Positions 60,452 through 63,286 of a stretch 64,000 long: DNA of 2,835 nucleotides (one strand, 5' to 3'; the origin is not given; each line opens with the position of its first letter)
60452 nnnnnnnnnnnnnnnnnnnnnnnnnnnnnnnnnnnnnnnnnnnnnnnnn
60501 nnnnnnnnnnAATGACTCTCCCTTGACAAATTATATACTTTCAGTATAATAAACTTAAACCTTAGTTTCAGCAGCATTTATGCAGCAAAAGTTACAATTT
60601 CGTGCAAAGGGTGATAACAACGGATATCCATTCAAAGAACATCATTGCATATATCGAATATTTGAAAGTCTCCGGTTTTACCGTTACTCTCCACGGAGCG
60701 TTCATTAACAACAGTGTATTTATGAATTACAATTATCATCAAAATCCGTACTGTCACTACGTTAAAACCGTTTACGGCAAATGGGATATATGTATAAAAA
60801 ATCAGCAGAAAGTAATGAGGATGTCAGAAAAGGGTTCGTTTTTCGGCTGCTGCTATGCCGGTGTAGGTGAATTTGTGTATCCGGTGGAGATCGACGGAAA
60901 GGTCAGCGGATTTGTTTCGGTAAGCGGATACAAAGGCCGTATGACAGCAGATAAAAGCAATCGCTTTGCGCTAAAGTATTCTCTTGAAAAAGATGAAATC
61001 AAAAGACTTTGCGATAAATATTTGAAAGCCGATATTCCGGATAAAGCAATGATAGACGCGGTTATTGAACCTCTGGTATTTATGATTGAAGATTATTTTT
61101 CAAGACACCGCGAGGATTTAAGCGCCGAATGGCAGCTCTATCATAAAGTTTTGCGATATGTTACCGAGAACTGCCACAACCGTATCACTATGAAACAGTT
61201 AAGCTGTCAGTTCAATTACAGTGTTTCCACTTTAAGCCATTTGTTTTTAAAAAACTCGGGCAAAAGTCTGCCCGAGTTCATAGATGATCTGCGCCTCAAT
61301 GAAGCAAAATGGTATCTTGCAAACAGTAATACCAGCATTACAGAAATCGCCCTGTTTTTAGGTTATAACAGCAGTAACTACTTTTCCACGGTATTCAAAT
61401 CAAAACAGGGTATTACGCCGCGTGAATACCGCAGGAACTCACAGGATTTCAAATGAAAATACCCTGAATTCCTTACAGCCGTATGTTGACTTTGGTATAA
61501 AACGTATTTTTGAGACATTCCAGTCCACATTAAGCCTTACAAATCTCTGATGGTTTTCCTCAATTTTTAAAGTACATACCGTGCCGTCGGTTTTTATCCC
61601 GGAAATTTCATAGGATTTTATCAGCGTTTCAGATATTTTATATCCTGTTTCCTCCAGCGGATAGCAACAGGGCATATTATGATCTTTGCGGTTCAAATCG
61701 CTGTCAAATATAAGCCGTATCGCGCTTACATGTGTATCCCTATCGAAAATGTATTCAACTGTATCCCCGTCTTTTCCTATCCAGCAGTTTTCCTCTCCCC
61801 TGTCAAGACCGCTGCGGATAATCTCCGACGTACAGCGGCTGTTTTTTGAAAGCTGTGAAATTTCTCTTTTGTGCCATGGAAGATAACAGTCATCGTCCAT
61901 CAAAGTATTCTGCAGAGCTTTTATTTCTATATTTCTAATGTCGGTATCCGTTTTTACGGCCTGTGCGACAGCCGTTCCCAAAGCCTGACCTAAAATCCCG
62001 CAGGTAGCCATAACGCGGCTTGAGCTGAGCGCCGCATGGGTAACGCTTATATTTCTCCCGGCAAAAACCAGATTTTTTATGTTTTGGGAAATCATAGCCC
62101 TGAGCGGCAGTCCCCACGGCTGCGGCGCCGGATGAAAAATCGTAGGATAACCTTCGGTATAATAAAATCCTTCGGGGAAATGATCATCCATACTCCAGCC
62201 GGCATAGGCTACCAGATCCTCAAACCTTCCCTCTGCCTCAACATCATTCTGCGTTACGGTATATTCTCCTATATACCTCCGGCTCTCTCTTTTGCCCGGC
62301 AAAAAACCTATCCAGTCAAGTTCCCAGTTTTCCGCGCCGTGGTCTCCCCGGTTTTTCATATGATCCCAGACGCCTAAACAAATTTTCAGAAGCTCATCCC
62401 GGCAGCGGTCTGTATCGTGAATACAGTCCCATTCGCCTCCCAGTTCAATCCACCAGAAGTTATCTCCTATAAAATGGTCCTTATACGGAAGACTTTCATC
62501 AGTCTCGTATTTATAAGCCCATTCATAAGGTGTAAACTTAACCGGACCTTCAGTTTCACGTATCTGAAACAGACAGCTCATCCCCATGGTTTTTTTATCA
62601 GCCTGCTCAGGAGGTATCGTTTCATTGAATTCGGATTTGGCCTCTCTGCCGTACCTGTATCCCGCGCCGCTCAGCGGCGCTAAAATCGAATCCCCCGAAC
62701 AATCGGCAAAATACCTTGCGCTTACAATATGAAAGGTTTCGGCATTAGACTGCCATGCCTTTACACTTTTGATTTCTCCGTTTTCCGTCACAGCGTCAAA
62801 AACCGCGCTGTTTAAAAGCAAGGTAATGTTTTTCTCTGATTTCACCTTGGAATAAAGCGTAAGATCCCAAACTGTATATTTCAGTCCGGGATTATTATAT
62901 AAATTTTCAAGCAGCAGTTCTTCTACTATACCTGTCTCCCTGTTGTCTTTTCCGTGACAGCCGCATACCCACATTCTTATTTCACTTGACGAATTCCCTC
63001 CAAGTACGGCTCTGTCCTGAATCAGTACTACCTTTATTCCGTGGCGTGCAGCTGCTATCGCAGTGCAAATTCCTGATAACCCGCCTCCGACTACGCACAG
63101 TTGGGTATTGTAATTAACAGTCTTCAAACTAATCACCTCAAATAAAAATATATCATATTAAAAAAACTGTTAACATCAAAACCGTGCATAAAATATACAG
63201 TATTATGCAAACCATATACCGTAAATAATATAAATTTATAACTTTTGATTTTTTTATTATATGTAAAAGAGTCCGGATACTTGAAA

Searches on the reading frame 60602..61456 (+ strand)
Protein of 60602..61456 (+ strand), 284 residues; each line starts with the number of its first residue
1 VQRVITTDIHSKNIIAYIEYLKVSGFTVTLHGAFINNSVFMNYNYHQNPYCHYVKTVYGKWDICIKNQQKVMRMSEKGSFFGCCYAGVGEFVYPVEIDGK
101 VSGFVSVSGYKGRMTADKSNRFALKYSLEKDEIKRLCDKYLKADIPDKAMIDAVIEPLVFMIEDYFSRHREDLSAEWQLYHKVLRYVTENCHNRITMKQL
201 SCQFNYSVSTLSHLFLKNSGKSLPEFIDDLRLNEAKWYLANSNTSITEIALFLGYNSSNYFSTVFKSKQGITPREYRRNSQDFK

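Call 45: search_protein_families(library=ncbifam, proteins=[window:60602-61456:+], max_evalue=0.00001)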
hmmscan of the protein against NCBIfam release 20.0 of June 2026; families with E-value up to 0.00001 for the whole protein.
window:60602-61456:+ (284 aa): 28 families (the best 25 are shown)
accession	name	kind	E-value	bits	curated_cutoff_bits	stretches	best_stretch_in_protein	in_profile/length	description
NF007860.0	PRK10572.1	equivalog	4.3e-20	71.7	208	1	181-282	186-287/292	arabinose operon transcriptional regulator AraC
NF047455.1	TF_Staph_AryK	equivalog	5.2e-20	71.3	850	1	148-281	124-260/759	transcriptional regulator AryK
TIGR04094.1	adjacent_YSIRK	equivalog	8.9e-19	67.7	200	1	177-277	284-383/383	YSIRK-targeted surface antigen transcriptional regulator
NF047788.1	TransRegPocR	equivalog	3.2e-18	66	500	1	48-281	42-292/296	transcriptional regulator PocR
NF010028.0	PRK13503.1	equivalog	8.5e-17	61.4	288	1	143-281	138-274/278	HTH-type transcriptional activator RhaS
NF049932.1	TranspRegBtr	equivalog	3.8e-15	55.4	900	1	181-279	167-265/531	bacillibactin transport transcriptional regulator Btr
NF010026.0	PRK13501.1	equivalog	1.4e-14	54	363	1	186-279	184-277/290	HTH-type transcriptional activator RhaR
NF007243.0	PRK09685.1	equivalog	2.3e-13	50.2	199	1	136-280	156-302/303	transcriptional regulator FeaR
NF010025.2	PRK13500.1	equivalog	5.5e-13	49.1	525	1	132-281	129-279/282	HTH-type transcriptional activator RhaR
NF050186.1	TransRegGliRPseudo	equivalog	2.8e-12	46.7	570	1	198-280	256-337/338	AraC family transcriptional regulator GliR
NF012144.2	ramA_TF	equivalog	4.3e-12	46.4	180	1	179-280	6-107/108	RamA family antibiotic efflux transcriptional regulator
NF007693.0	PRK10371.1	equivalog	4.6e-12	45.8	253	1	163-282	182-302/309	transcriptional regulator MelR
NF006902.0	PRK09393.1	equivalog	2.1e-11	43.6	425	1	180-281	222-323/327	transcriptional regulator FtrA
NF049968.1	QhpR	equivalog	5.1e-11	42.2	250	1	168-277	175-284/284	AraC-like transcriptional regulator QhpR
NF010027.0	PRK13502.1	equivalog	1.2e-10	41.3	384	1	150-281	147-279/282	HTH-type transcriptional activator RhaR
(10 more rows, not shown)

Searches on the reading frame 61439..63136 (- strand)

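Call 8: search_protein_families(library=pfam, proteins=[window:61439-63136:-], max_evalue=0.001)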
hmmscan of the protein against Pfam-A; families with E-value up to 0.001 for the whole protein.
window:61439-63136:- (565 aa): 6 families
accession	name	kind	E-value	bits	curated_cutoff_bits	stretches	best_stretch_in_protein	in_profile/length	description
PF12831.13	FAD_oxidored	-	1.4e-83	282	27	1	13-412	2-416/416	FAD dependent oxidoreductase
PF13450.12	NAD_binding_8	-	7.1e-08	33.1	21.9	1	15-52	1-38/68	NAD(P)-binding Rossmann-like domain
PF01266.30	DAO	-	4.1e-07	30.3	27.9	1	13-64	2-56/353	FAD dependent oxidoreductase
PF00890.30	FAD_binding_2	-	3.8e-05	23.5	20.4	1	15-49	4-38/414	FAD binding domain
PF07992.20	Pyr_redox_2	-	6.3e-05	23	26.1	1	12-124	2-87/291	Pyridine nucleotide-disulphide oxidoreductase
PF01134.28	GIDA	-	0.00016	21.3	22.1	1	13-47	2-29/391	Glucose inhibited division protein A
